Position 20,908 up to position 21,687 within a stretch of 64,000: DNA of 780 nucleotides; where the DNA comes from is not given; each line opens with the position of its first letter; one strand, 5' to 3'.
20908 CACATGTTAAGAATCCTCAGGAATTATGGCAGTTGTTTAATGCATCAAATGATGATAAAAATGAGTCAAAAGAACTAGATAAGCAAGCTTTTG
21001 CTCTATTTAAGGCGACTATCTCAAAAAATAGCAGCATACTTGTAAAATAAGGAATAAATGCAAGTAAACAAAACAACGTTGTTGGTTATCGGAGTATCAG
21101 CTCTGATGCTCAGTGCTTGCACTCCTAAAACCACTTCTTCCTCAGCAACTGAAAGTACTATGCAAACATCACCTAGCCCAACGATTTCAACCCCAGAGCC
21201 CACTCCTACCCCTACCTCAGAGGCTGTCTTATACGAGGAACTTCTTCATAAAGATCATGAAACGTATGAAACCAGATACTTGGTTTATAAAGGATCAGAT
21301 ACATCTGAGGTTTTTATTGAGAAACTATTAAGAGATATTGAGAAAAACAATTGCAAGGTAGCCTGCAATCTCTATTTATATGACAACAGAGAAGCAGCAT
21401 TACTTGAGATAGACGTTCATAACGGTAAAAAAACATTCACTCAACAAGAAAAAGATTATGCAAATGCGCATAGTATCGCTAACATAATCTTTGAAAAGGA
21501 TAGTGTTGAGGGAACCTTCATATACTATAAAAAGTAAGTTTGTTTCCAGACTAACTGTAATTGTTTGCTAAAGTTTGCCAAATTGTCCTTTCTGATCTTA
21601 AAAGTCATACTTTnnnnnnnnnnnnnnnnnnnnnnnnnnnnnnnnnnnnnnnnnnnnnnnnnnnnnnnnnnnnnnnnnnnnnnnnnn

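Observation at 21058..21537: Lipoprotein moron inserted between tail chaperones and tape measure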

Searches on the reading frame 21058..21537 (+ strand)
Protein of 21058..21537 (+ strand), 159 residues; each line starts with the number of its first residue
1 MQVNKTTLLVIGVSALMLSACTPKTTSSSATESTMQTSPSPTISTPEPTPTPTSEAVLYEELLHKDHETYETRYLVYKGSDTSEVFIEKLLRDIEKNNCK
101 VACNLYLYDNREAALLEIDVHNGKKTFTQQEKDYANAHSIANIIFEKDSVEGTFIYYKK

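Call 3: search_protein_families(library=pfam, proteins=[window:21058-21537:+], max_evalue=0.1)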
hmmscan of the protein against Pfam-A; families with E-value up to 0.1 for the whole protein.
window:21058-21537:+ (159 aa): 0 families

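Call 4: search_protein_families(library=phrogs, proteins=[window:21058-21537:+], max_evalue=0.1)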
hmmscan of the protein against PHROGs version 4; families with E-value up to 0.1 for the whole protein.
window:21058-21537:+ (159 aa): 4 families
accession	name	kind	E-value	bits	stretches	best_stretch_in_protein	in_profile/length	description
phrog_9170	-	unknown function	0.041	14.7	1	6-68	5-62/159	-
phrog_14435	-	unknown function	0.077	14.2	1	4-89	1-85/128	-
phrog_542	-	unknown function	0.078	14.6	0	7-46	7-46/97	-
phrog_20998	-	unknown function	0.086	13.9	0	6-64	2-59/109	-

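Call 6: search_dna_similar(query=window:21058-21537:+, collection=phages, mode=protein, max_evalue=1, max_rows=20)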
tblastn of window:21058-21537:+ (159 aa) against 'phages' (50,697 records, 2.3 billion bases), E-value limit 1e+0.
No match.

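Call 8: find_homologous_proteins(query=window:21058-21537:+, max_evalue=0.01)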
Query window:21058-21537:+ (159 aa): 1 proteins with E <= 0.01 among 34 candidates.
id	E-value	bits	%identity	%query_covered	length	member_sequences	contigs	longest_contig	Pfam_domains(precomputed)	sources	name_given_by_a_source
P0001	2.0e-98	344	100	100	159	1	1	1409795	-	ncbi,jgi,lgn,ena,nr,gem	ncbi:MAG TPA: hypothetical protein VD999_05805 [Vitreimonas sp.]|nr:hypothetical protein [Vitreimona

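Call 10: find_encoding_contigs(protein=P0001, flank=10000, max_places=6)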
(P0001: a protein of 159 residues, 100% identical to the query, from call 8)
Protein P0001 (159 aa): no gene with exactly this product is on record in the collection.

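Call 22: predict_structure(protein=window:21058-21534:+)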
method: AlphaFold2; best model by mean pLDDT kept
length: 159 residues; sequences in the alignment: 1
mean_pLDDT: 40.4   pTM: 0.29
mean pLDDT of the five models: 40.4, 40.2, 39.2, 38.2, 37.9
residues with pLDDT >= 90: 0; 70-90: 0; 50-70: 26; < 50: 133
segments of 3 or more residues with pLDDT < 50: 1-34, 48-86, 96-126, 138-159
pLDDT, mean of each block of 10 residues (from residue 1): 30 36 43 50 53 36 32 36 46 49 41 38 46 49 33 28
secondary structure, 60 per line:
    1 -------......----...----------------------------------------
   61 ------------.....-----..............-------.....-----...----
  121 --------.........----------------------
elements in order: E8-13 E73-77 H83-96 E104-108 E114-116 H129-137

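Call 24: search_protein_representatives(protein=window:21058-21534:+)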
Query: 159 residues. Proteins with E-value up to 0.001 (for the whole library): 21; up to 1e-10: 2; up to 1e-30: 1. The best 21 are listed.
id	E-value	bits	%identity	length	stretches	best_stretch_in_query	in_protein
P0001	6.4e-99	344.0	100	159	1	1-159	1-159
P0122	2.2e-11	60.2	29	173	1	25-157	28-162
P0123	1.6e-10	57.4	42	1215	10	31-66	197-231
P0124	2.9e-10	56.5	40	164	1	41-133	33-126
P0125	3.0e-08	50.0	31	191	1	29-137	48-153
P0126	4.6e-08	49.4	32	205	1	8-157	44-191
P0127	1.2e-07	48.0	29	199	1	4-149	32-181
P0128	1.4e-07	47.8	34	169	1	46-148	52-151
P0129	4.5e-07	46.2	37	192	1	38-150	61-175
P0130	1.3e-06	44.7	26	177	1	6-126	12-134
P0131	3.3e-05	40.2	30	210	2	24-132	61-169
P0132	3.5e-05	40.1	33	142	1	51-119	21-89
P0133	5.7e-05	39.4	31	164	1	22-138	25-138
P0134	1.0e-04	38.6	32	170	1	46-120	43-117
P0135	3.1e-04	37.0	36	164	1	52-120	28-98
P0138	6.1e-04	36.0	37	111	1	66-157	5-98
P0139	6.7e-04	35.9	32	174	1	40-118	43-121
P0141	8.3e-04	35.6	30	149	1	38-146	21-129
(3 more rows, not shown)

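Call 28: find_homologous_proteins(query=A2, max_evalue=0.001)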
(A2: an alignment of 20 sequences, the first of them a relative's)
Query A2 (20 sequences) (159 aa, profile of the alignment): 8 proteins with E <= 0.001 among 2053 candidates.
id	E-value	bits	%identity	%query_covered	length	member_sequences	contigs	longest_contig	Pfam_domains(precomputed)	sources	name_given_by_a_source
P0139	1.5e-46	176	32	49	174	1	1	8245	-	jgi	jgi:hypothetical protein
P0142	4.6e-43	165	35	53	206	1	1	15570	-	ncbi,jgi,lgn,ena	jgi:hypothetical protein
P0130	2.8e-37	146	26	72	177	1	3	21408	-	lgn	-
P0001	1.6e-31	128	100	100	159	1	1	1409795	-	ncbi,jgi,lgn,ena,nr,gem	ncbi:MAG TPA: hypothetical protein VD999_05805 [Vitreimonas sp.]|nr:hypothetical protein [Vitreimona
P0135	1.4e-30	124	36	35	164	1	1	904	-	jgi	jgi:hypothetical protein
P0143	3.0e-29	120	32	52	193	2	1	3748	-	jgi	jgi:hypothetical protein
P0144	2.0e-26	111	31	35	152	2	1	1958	-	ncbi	-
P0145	1.8e-25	108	31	35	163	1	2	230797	-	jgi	jgi:hypothetical protein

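Call 29: find_encoding_contigs(protein=P0130, flank=8000, max_places=3)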
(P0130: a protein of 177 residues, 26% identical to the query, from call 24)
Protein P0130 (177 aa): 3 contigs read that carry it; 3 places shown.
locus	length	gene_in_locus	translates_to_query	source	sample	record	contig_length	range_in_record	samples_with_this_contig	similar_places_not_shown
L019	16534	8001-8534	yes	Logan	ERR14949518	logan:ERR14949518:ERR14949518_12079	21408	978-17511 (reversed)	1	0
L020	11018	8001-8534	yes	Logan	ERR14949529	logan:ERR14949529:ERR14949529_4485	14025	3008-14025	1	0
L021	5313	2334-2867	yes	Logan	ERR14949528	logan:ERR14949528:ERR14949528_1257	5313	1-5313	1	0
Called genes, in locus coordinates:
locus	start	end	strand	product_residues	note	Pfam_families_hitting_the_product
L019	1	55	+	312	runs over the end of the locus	PF13847:Methyltransf_31 (faint), PF17125:Methyltr_RsmF_N (weak), PF01189:Methyltr_RsmB-F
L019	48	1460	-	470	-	-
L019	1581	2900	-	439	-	PF01546:Peptidase_M20, PF07687:M20_dimer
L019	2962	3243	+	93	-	-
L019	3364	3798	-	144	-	PF13673:Acetyltransf_10, PF00583:Acetyltransf_1, PF13508:Acetyltransf_7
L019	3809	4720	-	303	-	PF00389:2-Hacid_dh, PF02826:2-Hacid_dh_C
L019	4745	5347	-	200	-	PF00702:Hydrolase, PF13419:HAD_2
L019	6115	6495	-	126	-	-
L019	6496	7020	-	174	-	-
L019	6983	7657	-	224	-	-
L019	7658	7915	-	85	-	PF13560:HTH_31, PF01381:HTH_3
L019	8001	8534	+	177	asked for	-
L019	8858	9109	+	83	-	-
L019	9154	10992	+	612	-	PF00239:Resolvase, PF07508:Recombinase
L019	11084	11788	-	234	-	PF07722:Peptidase_C26, PF00117:GATase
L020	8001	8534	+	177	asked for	-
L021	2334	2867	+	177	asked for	-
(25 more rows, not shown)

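Call 30: find_encoding_contigs(protein=P0142, flank=8000, max_places=3)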
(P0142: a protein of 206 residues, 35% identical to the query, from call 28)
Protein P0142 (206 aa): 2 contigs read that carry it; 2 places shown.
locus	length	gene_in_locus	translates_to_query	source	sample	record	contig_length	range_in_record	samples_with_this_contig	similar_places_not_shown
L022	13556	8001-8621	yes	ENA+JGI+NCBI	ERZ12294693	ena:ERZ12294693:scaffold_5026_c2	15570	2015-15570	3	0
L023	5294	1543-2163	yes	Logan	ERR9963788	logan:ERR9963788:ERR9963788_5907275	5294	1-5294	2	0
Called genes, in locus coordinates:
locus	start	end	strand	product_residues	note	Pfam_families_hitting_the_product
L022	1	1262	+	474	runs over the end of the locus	PF00188:CAP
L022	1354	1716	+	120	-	PF00293:NUDIX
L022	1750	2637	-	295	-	PF00404:Dockerin_1 (weak)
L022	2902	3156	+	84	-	-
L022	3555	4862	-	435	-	PF01794:Ferric_reduct, PF00970:FAD_binding_6 (weak), PF08022:FAD_binding_8, PF00175:NAD_binding_1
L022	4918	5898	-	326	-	-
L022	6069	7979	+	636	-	-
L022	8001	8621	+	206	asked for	-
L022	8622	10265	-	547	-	-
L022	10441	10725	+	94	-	-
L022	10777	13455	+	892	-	PF00535:Glycos_transf_2, PF13641:Glyco_tranf_2_3, PF13506:Glyco_transf_21 (faint), PF13632:Glyco_trans_2_3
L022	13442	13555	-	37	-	?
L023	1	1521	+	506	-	?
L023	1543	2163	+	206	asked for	-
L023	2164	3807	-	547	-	-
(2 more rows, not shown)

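Call 31: find_encoding_contigs(protein=P0145, flank=8000, max_places=3)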
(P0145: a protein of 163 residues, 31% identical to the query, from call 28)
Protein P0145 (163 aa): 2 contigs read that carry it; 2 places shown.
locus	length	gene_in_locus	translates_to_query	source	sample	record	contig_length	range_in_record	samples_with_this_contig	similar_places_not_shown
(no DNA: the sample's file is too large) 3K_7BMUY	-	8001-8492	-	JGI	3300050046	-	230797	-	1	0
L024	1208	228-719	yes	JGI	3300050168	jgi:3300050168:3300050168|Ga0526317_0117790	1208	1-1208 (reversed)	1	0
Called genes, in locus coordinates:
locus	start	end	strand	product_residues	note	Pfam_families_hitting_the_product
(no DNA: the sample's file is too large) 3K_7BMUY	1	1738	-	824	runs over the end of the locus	PF24681:Kelch_KLHDC2_KLHL20_DRC7 (weak), PF07676:PD40 (weak), PF13620:CarboxypepD_reg (faint), PF07676:PD40 (weak), PF00691:OmpA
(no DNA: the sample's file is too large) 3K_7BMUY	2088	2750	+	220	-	-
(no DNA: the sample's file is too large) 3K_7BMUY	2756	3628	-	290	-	PF06167:Peptidase_M90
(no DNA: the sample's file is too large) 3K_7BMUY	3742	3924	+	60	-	-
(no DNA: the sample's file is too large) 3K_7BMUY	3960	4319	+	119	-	PF03860:Csp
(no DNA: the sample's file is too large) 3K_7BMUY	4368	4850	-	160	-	PF04239:DUF421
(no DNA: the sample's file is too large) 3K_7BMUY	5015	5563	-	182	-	PF05974:DUF892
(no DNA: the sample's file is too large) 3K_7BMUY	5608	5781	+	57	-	-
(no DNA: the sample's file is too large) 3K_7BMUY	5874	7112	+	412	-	PF05559:DUF763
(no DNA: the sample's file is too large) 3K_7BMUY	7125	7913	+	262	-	PF01904:DUF72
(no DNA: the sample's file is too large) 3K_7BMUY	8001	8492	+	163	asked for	-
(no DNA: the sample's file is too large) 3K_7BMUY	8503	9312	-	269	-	-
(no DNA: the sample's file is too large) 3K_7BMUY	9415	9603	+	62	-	-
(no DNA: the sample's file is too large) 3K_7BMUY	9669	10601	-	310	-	-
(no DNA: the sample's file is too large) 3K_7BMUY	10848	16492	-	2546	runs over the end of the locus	PF20579:LapA (faint), PF07610:DUF1573 (faint), PF08498:Sterol_MT_C (faint), PF16726:OCRL_clath_bd (faint), PF23237:HYR_4C (faint), PF22544:HYDIN_VesB_CFA65-like_Ig (weak), PF02494:HYR, PF18962:Por_Secre_tail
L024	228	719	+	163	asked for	-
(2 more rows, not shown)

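Call 32: find_encoding_contigs(protein=P0122, flank=8000, max_places=3)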
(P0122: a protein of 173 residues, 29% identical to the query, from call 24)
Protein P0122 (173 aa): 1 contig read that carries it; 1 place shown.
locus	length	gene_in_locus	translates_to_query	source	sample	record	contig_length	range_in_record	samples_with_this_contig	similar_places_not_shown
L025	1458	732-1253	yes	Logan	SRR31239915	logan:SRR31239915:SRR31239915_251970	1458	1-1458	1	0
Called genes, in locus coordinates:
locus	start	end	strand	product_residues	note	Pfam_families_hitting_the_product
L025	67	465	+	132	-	-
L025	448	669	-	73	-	PF13560:HTH_31, PF12844:HTH_19, PF01381:HTH_3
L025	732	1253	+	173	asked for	-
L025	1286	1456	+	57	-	?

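Call 33: find_encoding_contigs(protein=P0139, flank=8000, max_places=3)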
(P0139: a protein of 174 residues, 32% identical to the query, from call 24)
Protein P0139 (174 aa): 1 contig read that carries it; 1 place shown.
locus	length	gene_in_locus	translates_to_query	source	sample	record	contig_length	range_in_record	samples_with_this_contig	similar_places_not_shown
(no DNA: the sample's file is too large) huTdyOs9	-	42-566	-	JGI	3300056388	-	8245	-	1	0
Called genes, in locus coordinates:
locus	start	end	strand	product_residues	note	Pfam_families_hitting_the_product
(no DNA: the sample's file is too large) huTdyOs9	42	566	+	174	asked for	-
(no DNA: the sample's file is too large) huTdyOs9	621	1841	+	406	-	-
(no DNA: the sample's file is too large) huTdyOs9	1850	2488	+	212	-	-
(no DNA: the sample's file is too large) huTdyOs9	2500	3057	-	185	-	PF00588:SpoU_methylase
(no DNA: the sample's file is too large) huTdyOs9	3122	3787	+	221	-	-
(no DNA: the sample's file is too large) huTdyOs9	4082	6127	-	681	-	PF01751:Toprim, PF01131:Topoisom_bac, PF01396:Zn_ribbon_Top1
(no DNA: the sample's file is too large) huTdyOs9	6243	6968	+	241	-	PF13489:Methyltransf_23, PF03848:TehB, PF13847:Methyltransf_31, PF08241:Methyltransf_11, PF08242:Methyltransf_12, PF13649:Methyltransf_25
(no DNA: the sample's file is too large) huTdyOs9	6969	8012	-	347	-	PF02574:S-methyl_trans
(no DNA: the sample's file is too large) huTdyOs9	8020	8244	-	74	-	?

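Call 34: find_encoding_contigs(protein=P0141, flank=8000, max_places=3)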
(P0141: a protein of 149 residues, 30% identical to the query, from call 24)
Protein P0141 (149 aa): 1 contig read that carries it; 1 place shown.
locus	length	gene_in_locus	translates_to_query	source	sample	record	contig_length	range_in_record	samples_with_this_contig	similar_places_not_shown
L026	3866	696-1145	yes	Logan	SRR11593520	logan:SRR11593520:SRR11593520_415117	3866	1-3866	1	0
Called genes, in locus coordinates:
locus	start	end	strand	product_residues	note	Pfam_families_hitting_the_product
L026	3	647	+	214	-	?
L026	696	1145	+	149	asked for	-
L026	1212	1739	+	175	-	PF20901:Sf6_terminase (weak)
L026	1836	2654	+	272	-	-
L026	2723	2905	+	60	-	-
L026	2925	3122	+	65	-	-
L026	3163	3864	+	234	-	?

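Call 35: find_encoding_contigs(protein=P0124, flank=8000, max_places=3)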
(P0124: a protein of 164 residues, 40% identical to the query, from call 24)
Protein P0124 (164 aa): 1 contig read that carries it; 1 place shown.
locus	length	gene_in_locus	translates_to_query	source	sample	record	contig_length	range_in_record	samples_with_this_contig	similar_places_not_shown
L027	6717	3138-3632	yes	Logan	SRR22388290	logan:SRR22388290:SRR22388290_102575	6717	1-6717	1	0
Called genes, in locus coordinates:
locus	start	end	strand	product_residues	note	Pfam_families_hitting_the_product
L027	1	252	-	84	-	?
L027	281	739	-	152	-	-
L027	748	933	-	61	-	PF12728:HTH_17, PF13411:MerR_1, PF00376:MerR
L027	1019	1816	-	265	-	PF15515:MvaI_BcnI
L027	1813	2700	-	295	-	PF01555:N6_N4_Mtase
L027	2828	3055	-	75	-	PF12844:HTH_19, PF13560:HTH_31, PF13443:HTH_26 (weak), PF01381:HTH_3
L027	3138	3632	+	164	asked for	-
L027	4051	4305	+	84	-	PF18903:DUF5659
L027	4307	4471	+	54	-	-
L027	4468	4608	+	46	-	-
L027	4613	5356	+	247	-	-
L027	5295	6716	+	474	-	?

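Call 37: search_protein_families(library=pfam, alignment_id=A2, max_evalue=1)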
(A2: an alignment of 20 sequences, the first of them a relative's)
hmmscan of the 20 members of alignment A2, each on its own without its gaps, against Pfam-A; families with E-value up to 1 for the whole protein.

A. member 1, P0001 (159 aa): 0 families

B. families by the number of members that match (of 20 scanned): 28 families (the first 25 are shown)
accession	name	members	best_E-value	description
PF14138.11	COX16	3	0.069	Cytochrome c oxidase assembly protein COX16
PF00485.24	PRK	2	0.0079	Phosphoribulokinase / Uridine kinase family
PF13567.11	DUF4131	2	0.021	Domain of unknown function (DUF4131)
PF20205.3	DUF6567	1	0.0035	Family of unknown function (DUF6567)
PF17965.7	MucBP_2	1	0.0065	Mucin binding domain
PF23463.1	WWE_2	1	0.012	WWE domain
PF02217.22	T_Ag_DNA_bind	1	0.014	Origin of replication binding protein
PF11862.13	DUF3382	1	0.025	Domain of unknown function (DUF3382)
PF12462.13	Helicase_IV_N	1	0.036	DNA helicase IV / RNA helicase N terminal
PF12685.13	SpoIIIAH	1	0.036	SpoIIIAH-like protein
PF08003.17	Methyltransf_9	1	0.041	Protein of unknown function (DUF1698)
PF15347.11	PAG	1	0.045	Phosphoprotein associated with glycosphingolipid-enriched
PF07118.16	DUF1374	1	0.045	Protein of unknown function (DUF1374)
PF13800.11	Sigma_reg_N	1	0.046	Sigma factor regulator N-terminal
PF13802.12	Gal_mutarotas_2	1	0.046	Glycosyl hydrolase 31 N-terminal galactose mutarotase-like domain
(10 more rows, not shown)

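Call 38: search_solved_structures(query=A2, max_evalue=10)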
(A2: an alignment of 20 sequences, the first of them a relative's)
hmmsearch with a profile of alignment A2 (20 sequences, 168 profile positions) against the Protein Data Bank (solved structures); distinct sequences matched with E-value up to 10: 7.
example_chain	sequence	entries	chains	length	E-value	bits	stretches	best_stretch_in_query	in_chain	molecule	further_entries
6w2q_A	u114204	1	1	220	0.035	17.4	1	13-94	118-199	Junction 34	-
6iyc_E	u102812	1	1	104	0.051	16.8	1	7-82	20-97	Amyloid-beta A4 protein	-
8x54_E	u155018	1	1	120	0.078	16.2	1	7-82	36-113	Amyloid-beta precursor protein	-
8x52_E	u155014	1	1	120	0.079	16.2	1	7-82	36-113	Amyloid-beta precursor protein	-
5cwb_A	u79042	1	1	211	0.96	12.7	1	31-94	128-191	Designed helical repeat protein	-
7fad_A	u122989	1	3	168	1.3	12.3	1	31-94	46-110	Gamma-tubulin complex component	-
9nzh_A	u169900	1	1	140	1.6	12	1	44-94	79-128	Amylin-NHO-18 Binder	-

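Call 42: predict_structure(alignment_id=A2)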
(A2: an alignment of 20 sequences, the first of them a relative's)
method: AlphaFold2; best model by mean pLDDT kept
length: 159 residues; sequences in the alignment: 20
mean_pLDDT: 83.0   pTM: 0.64
mean pLDDT of the five models: 83.0, 82.5, 82.2, 82.0, 81.0
residues with pLDDT >= 90: 94; 70-90: 17; 50-70: 45; < 50: 3
segments of 3 or more residues with pLDDT < 50: none
pLDDT, mean of each block of 10 residues (from residue 1): 55 57 57 58 68 82 96 97 97 97 97 96 91 95 94 89
secondary structure, 60 per line:
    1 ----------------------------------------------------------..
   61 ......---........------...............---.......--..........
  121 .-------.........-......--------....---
elements in order: E59-66 E70-77 H84-98 E102-108 H111-121 H129-137 E139-144 E153-156

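Call 45: fold_search(model_id=the predicted structure, library=pdb)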
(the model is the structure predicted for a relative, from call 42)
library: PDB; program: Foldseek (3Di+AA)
matches with E <= 10: 245; with E <= 0.001: 0
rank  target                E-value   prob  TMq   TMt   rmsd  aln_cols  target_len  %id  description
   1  7n8k_B                3.2e-01  0.08  0.17  0.13  17.5       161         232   10  LINE-1 endonuclease domain complex with Mg (released 2021-10-13)
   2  8sp7                  4.4e-01  0.07  0.18  0.14  16.3       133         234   10  LINE-1 retrotransposon endonuclease domain complex with tranexamic acid (released 2024-05-22)
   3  3cyg_A                4.4e-01  0.06  0.15  0.12  13.8       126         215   13  Crystal structure of an uncharacterized protein from Fervidobacterium nodosum Rt17-B1 (released 2008-05-13)
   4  7n8s_A                5.7e-01  0.06  0.18  0.13  16.8       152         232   12  LINE-1 endonuclease domain complex with DNA (released 2021-10-13)
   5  1vyb_A                5.7e-01  0.06  0.17  0.13  16.8       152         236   11  Endonuclease domain of human LINE1 ORF2p (released 2004-06-04)
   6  2v0r_A                6.0e-01  0.06  0.17  0.13  17.4       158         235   10  crystal structure of a hairpin exchange variant (LTx) of the targeting LINE-1 retrotransposon endonuclease (released 2007-07-17)
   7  9hdr_A                6.4e-01  0.06  0.17  0.03  16.8       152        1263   11  Human LINE-1 ORF2p target-primed reverse transcription complex with EN domain resolved (released 2025-03-12)
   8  1vyb_B                7.8e-01  0.08  0.20  0.15  16.0       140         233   12  Endonuclease domain of human LINE1 ORF2p (released 2004-06-04)
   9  8ih8_A                9.5e-01  0.10  0.20  0.25   8.9        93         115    8  anti-sigmaF factor and Anti-sigmaF factor antagonist complex(usfx-RsfB) (released 2024-02-28)
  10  2v0s                  9.5e-01  0.04  0.17  0.13  16.9       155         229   11  crystal structure of a hairpin exchange variant (LR1) of the targeting LINE-1 retrotransposon endonuclease (released 2007-07-17)
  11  8sp5_A                9.5e-01  0.04  0.17  0.13  16.7       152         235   11  LINE-1 retrotransposon endonuclease domain complex with Mn2+ (released 2024-05-22)
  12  8csr_6                1.0e+00  0.15  0.23  0.28  10.4        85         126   14  Human mitochondrial small subunit assembly intermediate (State C) (released 2022-12-14)
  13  2c1i                  1.0e+00  0.14  0.17  0.08   8.1        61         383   11  Structure of Streptococcus pneumoniae peptidoglycan deacetylase (SpPgdA) D 275 N Mutant. (released 2005-09-20)
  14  9cr6_C                1.1e+00  0.12  0.21  0.14   8.5        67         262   13  Crystal structure of histidine racemase (HisR) of Fusobacterium nucleatum (C209S) (released 2025-03-05)
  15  5yep_A                1.1e+00  0.16  0.26  0.32   8.1        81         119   10  Crystal structure of SO_3166-SO_3165 from Shewanella oneidensis (released 2018-03-28)
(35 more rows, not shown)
